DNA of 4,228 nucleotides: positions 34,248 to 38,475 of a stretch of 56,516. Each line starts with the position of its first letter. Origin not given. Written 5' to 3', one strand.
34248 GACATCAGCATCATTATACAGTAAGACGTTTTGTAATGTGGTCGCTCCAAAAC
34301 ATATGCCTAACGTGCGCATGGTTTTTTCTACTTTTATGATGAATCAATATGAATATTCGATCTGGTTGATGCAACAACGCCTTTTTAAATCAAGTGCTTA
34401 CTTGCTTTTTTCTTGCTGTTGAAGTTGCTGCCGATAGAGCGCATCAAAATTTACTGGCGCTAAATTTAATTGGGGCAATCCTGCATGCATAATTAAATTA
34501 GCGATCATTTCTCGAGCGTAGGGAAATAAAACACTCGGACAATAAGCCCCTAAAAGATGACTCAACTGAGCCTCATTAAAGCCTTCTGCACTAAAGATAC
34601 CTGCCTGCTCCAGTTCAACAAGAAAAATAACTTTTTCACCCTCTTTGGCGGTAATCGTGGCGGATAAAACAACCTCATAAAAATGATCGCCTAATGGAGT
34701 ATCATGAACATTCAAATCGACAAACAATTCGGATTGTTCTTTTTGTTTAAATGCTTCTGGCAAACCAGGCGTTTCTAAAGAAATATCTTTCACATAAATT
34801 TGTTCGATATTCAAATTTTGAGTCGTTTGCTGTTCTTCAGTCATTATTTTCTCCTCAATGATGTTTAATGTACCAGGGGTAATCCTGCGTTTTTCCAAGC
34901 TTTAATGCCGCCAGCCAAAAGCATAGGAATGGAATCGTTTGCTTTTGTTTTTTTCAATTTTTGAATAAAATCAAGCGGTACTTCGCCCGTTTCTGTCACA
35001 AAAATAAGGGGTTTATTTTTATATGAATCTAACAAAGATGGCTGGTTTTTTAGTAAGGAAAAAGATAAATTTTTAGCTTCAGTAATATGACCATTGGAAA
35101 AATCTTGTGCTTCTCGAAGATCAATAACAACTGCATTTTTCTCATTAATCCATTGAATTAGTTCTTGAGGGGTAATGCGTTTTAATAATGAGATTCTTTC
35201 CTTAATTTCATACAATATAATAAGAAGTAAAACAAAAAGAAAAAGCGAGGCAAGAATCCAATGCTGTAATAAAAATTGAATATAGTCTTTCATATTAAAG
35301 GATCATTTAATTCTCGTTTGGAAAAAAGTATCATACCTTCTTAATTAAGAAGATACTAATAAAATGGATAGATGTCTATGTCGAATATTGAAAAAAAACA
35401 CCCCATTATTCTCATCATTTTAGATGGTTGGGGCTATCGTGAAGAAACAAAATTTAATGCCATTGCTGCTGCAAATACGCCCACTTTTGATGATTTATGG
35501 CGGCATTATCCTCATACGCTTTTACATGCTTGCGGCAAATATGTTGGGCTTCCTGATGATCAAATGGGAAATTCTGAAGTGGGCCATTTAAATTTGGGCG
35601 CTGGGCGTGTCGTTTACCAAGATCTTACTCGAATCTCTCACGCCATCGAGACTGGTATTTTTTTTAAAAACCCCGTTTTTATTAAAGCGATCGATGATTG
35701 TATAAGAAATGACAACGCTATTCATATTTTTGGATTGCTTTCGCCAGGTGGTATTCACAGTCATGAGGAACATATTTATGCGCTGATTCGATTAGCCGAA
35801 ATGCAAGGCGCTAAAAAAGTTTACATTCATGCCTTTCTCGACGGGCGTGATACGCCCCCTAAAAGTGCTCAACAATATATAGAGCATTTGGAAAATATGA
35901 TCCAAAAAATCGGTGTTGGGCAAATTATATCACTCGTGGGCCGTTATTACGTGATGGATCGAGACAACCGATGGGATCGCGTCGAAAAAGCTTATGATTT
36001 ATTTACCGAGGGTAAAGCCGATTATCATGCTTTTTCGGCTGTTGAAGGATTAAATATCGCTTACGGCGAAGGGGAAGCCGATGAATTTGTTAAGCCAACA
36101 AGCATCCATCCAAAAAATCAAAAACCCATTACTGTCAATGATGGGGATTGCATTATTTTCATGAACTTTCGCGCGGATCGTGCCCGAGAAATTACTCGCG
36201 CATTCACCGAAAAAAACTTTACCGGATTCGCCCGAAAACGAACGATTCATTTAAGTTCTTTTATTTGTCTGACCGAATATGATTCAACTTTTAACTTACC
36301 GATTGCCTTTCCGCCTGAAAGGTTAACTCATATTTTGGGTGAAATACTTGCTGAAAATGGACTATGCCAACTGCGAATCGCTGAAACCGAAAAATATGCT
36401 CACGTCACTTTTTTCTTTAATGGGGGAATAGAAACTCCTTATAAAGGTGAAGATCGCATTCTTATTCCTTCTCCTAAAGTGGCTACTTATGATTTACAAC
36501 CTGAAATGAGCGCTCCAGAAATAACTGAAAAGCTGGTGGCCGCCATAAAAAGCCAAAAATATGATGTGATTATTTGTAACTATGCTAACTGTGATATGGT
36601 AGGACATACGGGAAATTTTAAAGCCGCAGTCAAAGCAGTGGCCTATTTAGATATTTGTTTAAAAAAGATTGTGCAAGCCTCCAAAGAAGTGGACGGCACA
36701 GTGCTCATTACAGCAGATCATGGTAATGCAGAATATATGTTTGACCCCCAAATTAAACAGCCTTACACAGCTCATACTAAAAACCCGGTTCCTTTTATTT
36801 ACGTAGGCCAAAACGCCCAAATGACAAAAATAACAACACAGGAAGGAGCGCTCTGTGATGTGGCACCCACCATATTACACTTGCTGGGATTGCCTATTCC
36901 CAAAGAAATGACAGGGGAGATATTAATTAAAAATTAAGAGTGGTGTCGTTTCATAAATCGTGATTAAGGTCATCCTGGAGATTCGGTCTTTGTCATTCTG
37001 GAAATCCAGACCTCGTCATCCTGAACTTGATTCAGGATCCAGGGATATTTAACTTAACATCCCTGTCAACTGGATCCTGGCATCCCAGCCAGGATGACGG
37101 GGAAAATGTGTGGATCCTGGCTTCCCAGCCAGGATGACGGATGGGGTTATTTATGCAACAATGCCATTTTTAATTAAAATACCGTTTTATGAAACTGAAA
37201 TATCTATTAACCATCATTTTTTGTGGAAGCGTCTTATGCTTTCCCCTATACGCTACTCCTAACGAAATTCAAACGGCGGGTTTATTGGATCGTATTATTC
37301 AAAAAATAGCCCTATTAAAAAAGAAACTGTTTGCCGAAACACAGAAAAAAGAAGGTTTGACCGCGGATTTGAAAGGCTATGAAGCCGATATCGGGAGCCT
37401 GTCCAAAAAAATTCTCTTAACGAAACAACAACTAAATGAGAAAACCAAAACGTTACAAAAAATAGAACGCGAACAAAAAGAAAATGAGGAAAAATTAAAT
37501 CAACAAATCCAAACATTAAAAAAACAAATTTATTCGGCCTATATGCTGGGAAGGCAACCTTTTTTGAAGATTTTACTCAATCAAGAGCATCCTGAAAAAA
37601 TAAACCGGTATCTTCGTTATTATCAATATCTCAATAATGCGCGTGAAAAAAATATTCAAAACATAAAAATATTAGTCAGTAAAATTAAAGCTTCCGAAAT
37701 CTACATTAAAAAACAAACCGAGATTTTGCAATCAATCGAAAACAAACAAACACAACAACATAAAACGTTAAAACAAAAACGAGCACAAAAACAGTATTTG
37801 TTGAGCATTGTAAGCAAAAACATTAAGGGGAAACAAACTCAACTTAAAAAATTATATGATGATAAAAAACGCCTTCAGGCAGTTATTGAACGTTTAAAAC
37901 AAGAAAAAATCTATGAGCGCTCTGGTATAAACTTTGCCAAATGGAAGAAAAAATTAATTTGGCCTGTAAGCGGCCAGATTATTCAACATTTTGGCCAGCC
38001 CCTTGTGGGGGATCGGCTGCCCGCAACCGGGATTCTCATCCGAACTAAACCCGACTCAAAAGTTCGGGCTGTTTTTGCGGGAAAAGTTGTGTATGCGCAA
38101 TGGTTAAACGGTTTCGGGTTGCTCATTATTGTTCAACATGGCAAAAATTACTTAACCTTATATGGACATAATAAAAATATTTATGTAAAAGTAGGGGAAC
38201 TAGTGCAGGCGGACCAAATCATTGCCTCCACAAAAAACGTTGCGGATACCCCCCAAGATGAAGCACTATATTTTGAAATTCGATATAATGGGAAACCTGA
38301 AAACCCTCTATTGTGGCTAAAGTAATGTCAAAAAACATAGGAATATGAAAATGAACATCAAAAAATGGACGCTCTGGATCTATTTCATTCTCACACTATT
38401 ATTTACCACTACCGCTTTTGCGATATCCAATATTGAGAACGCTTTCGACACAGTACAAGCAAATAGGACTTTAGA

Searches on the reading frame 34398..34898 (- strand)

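Call 6: search_protein_families(library=pfam, proteins=[window:34398-34898:-], max_evalue=0.001)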
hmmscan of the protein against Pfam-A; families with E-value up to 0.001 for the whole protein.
window:34398-34898:- (166 aa): 1 family
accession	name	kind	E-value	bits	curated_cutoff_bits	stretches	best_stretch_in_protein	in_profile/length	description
PF02556.19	SecB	-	1.4e-50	171.3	26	1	23-162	2-141/141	Preprotein translocase subunit SecB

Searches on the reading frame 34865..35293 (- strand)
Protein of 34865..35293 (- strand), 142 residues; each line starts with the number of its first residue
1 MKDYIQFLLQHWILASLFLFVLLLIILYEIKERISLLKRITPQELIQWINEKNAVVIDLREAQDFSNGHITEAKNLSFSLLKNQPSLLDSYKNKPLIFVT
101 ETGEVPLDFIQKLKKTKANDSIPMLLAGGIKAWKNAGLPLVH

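Call 6: search_protein_families(library=pfam, proteins=[window:34865-35293:-], max_evalue=0.001)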
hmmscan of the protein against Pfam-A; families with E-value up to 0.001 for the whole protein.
window:34865-35293:- (142 aa): 1 family
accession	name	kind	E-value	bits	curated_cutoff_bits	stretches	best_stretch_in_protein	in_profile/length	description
PF00581.25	Rhodanese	-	2.1e-13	51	22.2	1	41-136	1-102/102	Rhodanese-like domain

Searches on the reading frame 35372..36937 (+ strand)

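Call 6: search_protein_families(library=pfam, proteins=[window:35372-36937:+], max_evalue=0.001)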
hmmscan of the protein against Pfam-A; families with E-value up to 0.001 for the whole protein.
window:35372-36937:+ (521 aa): 2 families
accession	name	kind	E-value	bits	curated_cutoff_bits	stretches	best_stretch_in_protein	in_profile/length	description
PF01676.23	Metalloenzyme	-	4.7e-90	301.9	24.3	1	11-508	2-251/252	Metalloenzyme superfamily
PF06415.18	iPGM_N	-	5.9e-83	278.1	27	1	88-304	1-216/217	BPG-independent PGAM N-terminus (iPGM_N)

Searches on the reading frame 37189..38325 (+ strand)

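Call 6: search_protein_families(library=pfam, proteins=[window:37189-38325:+], max_evalue=0.001)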
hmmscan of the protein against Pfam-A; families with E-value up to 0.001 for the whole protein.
window:37189-38325:+ (378 aa): 1 family
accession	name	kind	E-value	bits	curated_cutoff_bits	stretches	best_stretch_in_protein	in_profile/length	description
PF01551.29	Peptidase_M23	-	5.4e-23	81.4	28.7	1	280-373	4-96/96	Peptidase family M23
